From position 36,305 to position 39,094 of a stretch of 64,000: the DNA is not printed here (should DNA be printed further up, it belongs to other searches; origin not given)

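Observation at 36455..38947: AraC-type regulator fused in frame to an acetamidase/formamidase-like domain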

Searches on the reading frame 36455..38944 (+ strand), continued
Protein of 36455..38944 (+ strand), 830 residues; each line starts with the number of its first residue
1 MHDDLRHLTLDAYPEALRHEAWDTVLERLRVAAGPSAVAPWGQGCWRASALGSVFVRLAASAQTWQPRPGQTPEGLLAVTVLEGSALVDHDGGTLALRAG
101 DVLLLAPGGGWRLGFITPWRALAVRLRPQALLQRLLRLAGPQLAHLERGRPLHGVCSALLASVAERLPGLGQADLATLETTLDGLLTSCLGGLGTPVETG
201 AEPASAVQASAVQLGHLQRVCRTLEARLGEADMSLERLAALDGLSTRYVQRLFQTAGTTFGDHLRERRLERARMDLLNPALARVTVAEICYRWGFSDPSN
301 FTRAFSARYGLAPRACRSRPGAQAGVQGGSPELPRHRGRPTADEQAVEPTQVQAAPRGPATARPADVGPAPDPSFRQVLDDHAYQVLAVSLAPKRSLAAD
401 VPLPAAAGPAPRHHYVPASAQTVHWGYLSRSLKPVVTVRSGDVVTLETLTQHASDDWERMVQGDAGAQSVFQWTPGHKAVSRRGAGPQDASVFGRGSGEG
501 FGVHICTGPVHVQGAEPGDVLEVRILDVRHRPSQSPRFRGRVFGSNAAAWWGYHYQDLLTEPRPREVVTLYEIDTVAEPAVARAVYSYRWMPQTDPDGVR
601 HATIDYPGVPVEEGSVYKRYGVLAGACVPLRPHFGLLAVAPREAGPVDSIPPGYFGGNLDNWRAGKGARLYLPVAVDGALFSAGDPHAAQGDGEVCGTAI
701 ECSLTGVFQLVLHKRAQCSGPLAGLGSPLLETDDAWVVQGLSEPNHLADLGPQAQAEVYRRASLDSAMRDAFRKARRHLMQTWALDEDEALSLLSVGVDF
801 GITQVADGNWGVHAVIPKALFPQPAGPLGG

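Call 44: search_protein_families(library=pfam, proteins=[L062:3386-4444:+, L062:4717-6399:+, L049:3770-4921:+, L049:4870-6570:+], max_evalue=0.001)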
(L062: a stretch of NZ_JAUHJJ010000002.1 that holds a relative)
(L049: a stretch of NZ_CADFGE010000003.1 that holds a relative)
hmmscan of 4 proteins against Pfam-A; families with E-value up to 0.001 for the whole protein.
L062:3386-4444:+ (353 aa): 2 families
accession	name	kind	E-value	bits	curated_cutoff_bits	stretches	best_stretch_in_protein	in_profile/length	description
PF00497.25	SBP_bac_3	-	5.4e-27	94.6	26.4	1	113-337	3-129/132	Bacterial extracellular solute-binding proteins, family 3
PF12974.12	Phosphonate-bd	-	0.00033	20.5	27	0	255-340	143-232/242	ABC transporter, phosphonate, periplasmic substrate-binding protein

L062:4717-6399:+ (561 aa): 4 families
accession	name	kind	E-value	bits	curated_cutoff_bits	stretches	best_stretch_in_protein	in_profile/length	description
PF00005.33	ABC_tran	-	4.8e-36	124.8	25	1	319-476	1-137/137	ABC transporter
PF00528.27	BPD_transp_1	-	5e-14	52.9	26.4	1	51-228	1-178/184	Binding-protein-dependent transport system inner membrane component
PF13304.12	AAA_21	-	1.9e-13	51.6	27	1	441-508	231-300/304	AAA domain, putative AbiEii toxin, Type IV TA system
PF02463.25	SMC_N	-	1e-05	25.5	40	1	331-513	26-204/220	RecF/RecN/SMC N terminal domain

L049:3770-4921:+ (384 aa): 1 family
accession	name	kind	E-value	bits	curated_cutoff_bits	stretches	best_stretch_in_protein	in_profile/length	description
PF00497.25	SBP_bac_3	-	2.8e-27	95.5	26.4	1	144-368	3-129/132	Bacterial extracellular solute-binding proteins, family 3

L049:4870-6570:+ (567 aa): 4 families
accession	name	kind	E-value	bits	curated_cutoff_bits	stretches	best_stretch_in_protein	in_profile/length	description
PF00005.33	ABC_tran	-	1e-36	127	25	1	325-482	1-137/137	ABC transporter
PF13304.12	AAA_21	-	8.5e-13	49.5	27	1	439-514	223-300/304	AAA domain, putative AbiEii toxin, Type IV TA system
PF00528.27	BPD_transp_1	-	8.9e-13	48.8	26.4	1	49-223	1-175/184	Binding-protein-dependent transport system inner membrane component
PF02463.25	SMC_N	-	3.3e-06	27.1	40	0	374-520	110-205/220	RecF/RecN/SMC N terminal domain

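Call 48: search_solved_structures(query=L062:3386-4444:+, max_evalue=0.001)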
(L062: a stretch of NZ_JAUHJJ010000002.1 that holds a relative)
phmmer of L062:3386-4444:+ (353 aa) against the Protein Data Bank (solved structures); distinct sequences matched with E-value up to 0.001: 78 (the best 60 are shown).
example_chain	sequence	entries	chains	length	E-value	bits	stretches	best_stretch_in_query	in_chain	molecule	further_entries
4zv1_A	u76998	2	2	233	9.1e-20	74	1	130-337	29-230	AncQR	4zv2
5tuj_C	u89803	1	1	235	9.3e-19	70.7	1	126-337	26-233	Ancestral protein CDT-Anc1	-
5t0w_A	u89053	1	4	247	1e-18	70.6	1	126-337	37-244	AncCDT-1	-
3vv5_A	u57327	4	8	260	5.2e-18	68.3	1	131-338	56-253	Amino acid ABC transporter, binding protein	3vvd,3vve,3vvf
5jos_A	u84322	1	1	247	4.9e-16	61.8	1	120-337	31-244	Cyclohexadienyl dehydratase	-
3k4u_A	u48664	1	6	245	2.5e-15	59.4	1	119-341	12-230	BINDING COMPONENT OF ABC TRANSPORTER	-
8hnj_A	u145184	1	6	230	3.7e-15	58.9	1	128-337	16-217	Glutamine ABC transporter, periplasmic glutamine-binding protein GlnH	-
1ggg_A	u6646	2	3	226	5.6e-15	58.3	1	127-337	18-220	GLUTAMINE BINDING PROTEIN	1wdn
6h30_A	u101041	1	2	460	1.9e-14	56.5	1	130-341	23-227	Glutamine ABC transporter permease and substrate binding protein protein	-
8eyz_A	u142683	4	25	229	5.2e-14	55.1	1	127-337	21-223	Amino acid ABC transporter substrate-binding protein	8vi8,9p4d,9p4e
6wup_A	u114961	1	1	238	4.9e-13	51.9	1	120-191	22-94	Ancestral cyclohexadienyl dehydratase, AncCDT-5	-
3del_B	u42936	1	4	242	1.7e-12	50.2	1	110-340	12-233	Arginine Binding Protein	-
3qax_A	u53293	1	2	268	2.7e-12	49.5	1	114-344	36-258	Probable ABC transporter arginine-binding protein ArtJ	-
4i62_A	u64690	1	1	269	6.4e-12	48.2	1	107-328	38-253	Amino acid ABC transporter, periplasmic amino acid-binding protein, putative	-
3n26_A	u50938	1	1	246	7.4e-12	48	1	115-342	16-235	Amino acid ABC transporter, periplasmic amino acid-binding protein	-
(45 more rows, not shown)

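Call 49: search_protein_families(library=ncbifam, proteins=[L062:3386-4444:+, L062:4717-6399:+, L062:6461-7699:+], max_evalue=0.001)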
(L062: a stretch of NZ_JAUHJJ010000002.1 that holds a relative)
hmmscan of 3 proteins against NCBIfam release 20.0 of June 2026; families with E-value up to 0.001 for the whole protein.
L062:3386-4444:+ (353 aa): 11 families
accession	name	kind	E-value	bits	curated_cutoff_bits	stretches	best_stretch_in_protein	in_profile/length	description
TIGR01096.1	3A0103s03R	subfamily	5e-24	85.2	256.35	1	106-337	21-249/250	lysine/arginine/ornithine ABC transporter substrate-binding protein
NF052427.1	StpK7MSMEG_1200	equivalog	5.3e-21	74.7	900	1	130-351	381-598/601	serine/threonine protein kinase StpK7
NF007029.0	PRK09495.1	equivalog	3.2e-18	66.4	303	1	125-337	38-242/248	glutamine ABC transporter substrate-binding protein GlnH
NF008426.0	PRK11260.1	equivalog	3.3e-16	59.4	312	1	129-337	59-259/266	cystine ABC transporter substrate-binding protein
NF041765.1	ArtJ_Ecoli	equivalog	9.3e-13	48.3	510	1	119-337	31-240/243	arginine ABC transporter substrate-binding protein ArtJ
NF041764.1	ArtI_Ecoli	equivalog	7.7e-11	41.8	522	1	110-337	22-240/243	arginine ABC transporter substrate-binding protein ArtI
TIGR02995.1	ectoine_ehuB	equivalog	3.2e-10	39.7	190.9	1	132-343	53-265/275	ectoine/hydroxyectoine ABC transporter substrate-binding protein EhuB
NF011583.0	PRK15007.1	subfamily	7e-10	38.7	358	1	110-337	22-240/243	arginine ABC transporter substrate-binding protein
NF011586.0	PRK15010.1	equivalog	9.2e-08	32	440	1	128-336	42-251/260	lysine/arginine/ornithine ABC transporter substrate-binding protein ArgT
NF008112.0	PRK10859.1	equivalog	6.8e-06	24.8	354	1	130-340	60-267/483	membrane-bound lytic murein transglycosylase MltF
NF011965.0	PRK15437.1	equivalog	0.00031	20.4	459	0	121-204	35-119/260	histidine ABC transporter substrate-binding protein HisJ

L062:4717-6399:+ (561 aa): 201 families (the best 25 are shown)
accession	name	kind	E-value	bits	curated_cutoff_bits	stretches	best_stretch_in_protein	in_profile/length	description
NF008428.0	PRK11264.1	equivalog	9.6e-81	270.7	406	1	303-550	3-246/250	L-cystine ABC transporter ATP-binding protein TcyN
TIGR03005.1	ectoine_ehuA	equivalog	4.7e-76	255.3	345.4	1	304-550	1-249/252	ectoine/hydroxyectoine ABC transporter ATP-binding protein EhuA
NF007027.0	PRK09493.1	equivalog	7.7e-76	254.6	379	1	304-548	2-236/240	glutamine ABC transporter ATP-binding protein GlnQ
NF007908.0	PRK10619.1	equivalog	1.7e-65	220.8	466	1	303-549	5-253/257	histidine ABC transporter ATP-binding protein HisP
NF008338.0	PRK11124.1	equivalog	2.1e-62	210.8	369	1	303-548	2-240/242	arginine ABC transporter ATP-binding protein ArtP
TIGR03265.1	PhnT2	equivalog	4.8e-57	193.8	457.7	1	303-550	4-237/353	putative 2-aminoethylphosphonate ABC transporter ATP-binding protein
TIGR00972.1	3a0107s01c2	equivalog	5.8e-57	192.9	343.2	1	304-549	2-244/248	phosphate ABC transporter ATP-binding protein PstB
TIGR02315.1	ABC_phnC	equivalog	1.5e-55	188.3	266.1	1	304-535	2-233/243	phosphonate ABC transporter ATP-binding protein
NF006987.0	PRK09452.1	equivalog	1.4e-53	181.9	482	1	296-549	10-249/378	spermidine/putrescine ABC transporter ATP-binding protein PotA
TIGR00968.1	3a0106s01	subfamily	7.8e-52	176.1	342.75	1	305-550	2-233/237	sulfate ABC transporter ATP-binding protein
TIGR02314.1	ABC_MetN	equivalog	6.4e-51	173.4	499.7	1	317-551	19-245/343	methionine ABC transporter ATP-binding protein MetN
NF040933.2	ABC_arch_GlcV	equivalog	5.1e-50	170.3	450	1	302-548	1-242/357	glucose ABC transporter ATP-binding protein GlcV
TIGR03258.1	PhnT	equivalog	2e-49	168.5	499.15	1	302-549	7-241/359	2-aminoethylphosphonate ABC transport system ATP-binding subunit PhnT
TIGR02673.1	FtsE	equivalog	3.3e-49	167.5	264.85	1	304-523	2-212/214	cell division ATP-binding protein FtsE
TIGR02982.1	heterocyst_DevA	subfamily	4.1e-49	167.1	295.8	1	316-526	18-219/220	ABC exporter ATP-binding subunit, DevA family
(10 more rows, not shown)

L062:6461-7699:+ (413 aa): 1 family
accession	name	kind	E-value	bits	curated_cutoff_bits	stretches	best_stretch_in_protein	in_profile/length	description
NF045496.1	FormamaseFmdA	equivalog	2.2e-18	66.2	500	2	235-289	212-267/407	formamidase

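Call 63: predict_structure(alignment_id=A1)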
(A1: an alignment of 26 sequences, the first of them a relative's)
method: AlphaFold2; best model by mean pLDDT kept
length: 830 residues; sequences in the alignment: 26
mean_pLDDT: 75.3   pTM: 0.53
mean pLDDT of the five models: 75.3, 74.9, 72.2, 71.5, 62.3
residues with pLDDT >= 90: 238; 70-90: 348; 50-70: 114; < 50: 130
segments of 3 or more residues with pLDDT < 50: 1-3, 195-208, 320-368, 392-409, 481-502, 647-657, 694-696, 824-830
pLDDT, mean of each block of 10 residues (from residue 1): 67 87 90 80 90 91 89 82 92 85 83 92 84 66 76 82 89 80 79 48 42 74 85 92 90 89 92 85 87 90 93 84 32 28 29 30 41 70 63 34 35 90 74 90 94 87 89 59 40 28 73 93 94 94 85 75 81 88 92 74 67 82 89 84 56 49 79 89 85 58 94 83 76 87 69 64 84 90 88 90 62 86 45
secondary structure, 60 per line:
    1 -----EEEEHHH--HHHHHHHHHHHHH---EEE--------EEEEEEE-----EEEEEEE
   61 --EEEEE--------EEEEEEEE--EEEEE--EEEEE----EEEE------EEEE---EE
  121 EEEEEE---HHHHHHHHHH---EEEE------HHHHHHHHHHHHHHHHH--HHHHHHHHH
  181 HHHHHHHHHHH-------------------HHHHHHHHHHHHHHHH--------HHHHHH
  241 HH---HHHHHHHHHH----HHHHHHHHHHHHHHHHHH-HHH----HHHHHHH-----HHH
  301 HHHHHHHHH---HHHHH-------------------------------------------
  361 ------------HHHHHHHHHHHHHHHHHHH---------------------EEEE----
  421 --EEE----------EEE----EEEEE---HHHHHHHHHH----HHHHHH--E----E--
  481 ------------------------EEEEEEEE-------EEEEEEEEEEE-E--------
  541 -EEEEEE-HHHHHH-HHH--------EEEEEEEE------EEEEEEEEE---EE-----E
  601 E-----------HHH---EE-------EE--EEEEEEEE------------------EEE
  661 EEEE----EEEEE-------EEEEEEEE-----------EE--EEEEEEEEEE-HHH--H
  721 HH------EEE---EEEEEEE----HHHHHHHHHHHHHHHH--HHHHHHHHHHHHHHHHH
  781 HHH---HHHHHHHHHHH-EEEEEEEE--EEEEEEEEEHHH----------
elements in order (helices of 4 or more, strands of 3 or more residues): E6-9 H15-27 E31-33 E42-48 E54-60 E63-67 E76-83 E86-90 E93-97 E102-105 E112-115 E119-126 H130-139 E143-146 H153-169 H172-191 H211-226 H235-242 H246-255 H260-277 H286-292 H298-309 H313-317 H373-391 E413-416 E423-425 E436-438 E443-447 H451-460 H465-470 E505-512 E520-530 E542-547 H549-554 E567-574 E581-589 E632-639 E658-664 E669-673 E681-688 E704-713 E729-731 E735-741 H746-761 H764-783 H787-797 E799-806 E809-817

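Call 65: list_cluster_members(proteins=[P0001, P0068, P0002, P0045])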
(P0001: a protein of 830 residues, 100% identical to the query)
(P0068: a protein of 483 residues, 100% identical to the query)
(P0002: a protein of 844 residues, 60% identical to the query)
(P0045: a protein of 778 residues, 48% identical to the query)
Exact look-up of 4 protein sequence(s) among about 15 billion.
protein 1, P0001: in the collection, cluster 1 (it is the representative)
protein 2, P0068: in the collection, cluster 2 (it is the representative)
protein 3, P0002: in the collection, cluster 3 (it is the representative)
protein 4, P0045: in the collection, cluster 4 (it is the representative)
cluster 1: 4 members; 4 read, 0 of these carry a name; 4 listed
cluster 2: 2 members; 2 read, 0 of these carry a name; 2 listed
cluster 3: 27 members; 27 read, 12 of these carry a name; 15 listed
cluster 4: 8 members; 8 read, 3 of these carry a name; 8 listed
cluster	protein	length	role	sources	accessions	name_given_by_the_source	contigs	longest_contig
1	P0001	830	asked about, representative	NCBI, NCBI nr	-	-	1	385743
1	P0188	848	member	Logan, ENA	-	-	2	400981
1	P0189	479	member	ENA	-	-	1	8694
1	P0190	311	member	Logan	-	-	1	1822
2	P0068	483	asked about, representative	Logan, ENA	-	-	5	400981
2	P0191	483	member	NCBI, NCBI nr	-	-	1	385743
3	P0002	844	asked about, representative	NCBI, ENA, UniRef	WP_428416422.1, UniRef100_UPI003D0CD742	acetamidase/formamidase family protein [Methylibium sp.] | acetamidase/formamidase family protein n=3 Tax=Methylibium sp. TaxID=2067992 ...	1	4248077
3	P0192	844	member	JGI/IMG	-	acetamidase/formamidase/AraC-like DNA-binding protein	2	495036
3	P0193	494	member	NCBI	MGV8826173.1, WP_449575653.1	acetamidase/formamidase family protein, partial [Methylibium petroleiphilum]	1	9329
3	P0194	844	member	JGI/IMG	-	acetamidase/formamidase/AraC-like DNA-binding protein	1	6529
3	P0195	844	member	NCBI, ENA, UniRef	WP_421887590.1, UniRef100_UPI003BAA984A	acetamidase/formamidase family protein [Methylibium sp.] | acetamidase/formamidase family protein n=1 Tax=Methylibium sp. TaxID=2067992 ...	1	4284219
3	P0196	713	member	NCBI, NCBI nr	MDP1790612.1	MAG: acetamidase/formamidase family protein, partial [Methylibium sp.] | acetamidase/formamidase family protein [Methylibium sp.]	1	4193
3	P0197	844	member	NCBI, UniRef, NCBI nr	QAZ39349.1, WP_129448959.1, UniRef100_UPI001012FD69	AraC family transcriptional regulator [Methylibium sp. Pch-M] | acetamidase/formamidase family protein n=1 Tax=Methylibium sp. Pch-M TaxID=2082386 ... | acetamidase/formamidase family protein [Methylibium sp. Pch-M]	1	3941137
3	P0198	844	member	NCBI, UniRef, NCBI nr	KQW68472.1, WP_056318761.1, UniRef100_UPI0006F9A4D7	acetamidase/formamidase family protein [Methylibium sp. Root1272] | acetamidase/formamidase family protein n=1 Tax=Methylibium sp. Root1272 TaxID=1736441 ...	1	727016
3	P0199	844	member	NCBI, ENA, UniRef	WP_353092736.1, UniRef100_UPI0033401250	acetamidase/formamidase family protein [Methylibium sp.] | acetamidase/formamidase family protein n=1 Tax=Methylibium sp. TaxID=2067992 ...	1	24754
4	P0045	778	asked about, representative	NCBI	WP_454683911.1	acetamidase/formamidase family protein [Ancylobacter moscoviensis]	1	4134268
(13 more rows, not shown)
